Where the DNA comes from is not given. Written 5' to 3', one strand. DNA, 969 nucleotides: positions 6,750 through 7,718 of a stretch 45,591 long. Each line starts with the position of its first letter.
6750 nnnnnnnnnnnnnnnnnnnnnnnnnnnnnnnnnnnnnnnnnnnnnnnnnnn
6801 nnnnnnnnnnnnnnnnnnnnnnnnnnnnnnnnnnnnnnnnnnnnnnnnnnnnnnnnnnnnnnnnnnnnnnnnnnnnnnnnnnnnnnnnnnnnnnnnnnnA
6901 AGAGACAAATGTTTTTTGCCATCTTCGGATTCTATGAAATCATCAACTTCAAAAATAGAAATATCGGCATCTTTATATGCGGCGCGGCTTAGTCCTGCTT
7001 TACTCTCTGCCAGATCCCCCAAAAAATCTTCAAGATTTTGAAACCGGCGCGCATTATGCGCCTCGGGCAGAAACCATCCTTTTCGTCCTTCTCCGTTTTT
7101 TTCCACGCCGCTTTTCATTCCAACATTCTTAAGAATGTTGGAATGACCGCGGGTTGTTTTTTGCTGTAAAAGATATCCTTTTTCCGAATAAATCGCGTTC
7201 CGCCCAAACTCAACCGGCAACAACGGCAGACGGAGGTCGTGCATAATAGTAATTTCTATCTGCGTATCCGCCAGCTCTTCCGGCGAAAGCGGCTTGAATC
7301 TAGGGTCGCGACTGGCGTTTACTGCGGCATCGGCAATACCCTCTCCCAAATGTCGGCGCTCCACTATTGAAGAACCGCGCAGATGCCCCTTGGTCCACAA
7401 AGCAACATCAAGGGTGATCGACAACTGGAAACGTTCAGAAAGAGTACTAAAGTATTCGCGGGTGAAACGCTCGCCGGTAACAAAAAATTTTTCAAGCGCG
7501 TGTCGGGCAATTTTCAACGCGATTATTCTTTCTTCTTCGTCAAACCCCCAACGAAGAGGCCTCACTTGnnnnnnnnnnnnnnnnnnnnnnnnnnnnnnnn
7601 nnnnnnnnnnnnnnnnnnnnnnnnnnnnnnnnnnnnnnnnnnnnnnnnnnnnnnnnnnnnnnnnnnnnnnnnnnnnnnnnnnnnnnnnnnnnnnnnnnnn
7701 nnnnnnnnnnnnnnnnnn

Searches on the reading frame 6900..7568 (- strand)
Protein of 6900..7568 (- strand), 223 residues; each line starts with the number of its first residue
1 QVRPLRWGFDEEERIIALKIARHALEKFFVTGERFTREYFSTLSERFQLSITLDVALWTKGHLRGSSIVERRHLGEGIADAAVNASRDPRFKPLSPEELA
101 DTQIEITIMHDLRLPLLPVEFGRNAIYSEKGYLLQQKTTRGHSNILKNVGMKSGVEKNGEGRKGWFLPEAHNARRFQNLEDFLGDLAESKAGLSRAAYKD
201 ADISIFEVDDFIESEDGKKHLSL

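Call 76: find_homologous_proteins(query=window:6900-7568:-)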
Query window:6900-7568:- (223 aa): 3 proteins with E <= 0.001 among 335 candidates.
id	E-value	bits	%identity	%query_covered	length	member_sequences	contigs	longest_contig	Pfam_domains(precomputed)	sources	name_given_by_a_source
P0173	5.9e-61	224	53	96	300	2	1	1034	PF01871.23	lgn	-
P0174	1.5e-57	213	51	96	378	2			PF01871.23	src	-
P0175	2.6e-13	68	42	53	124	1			-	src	-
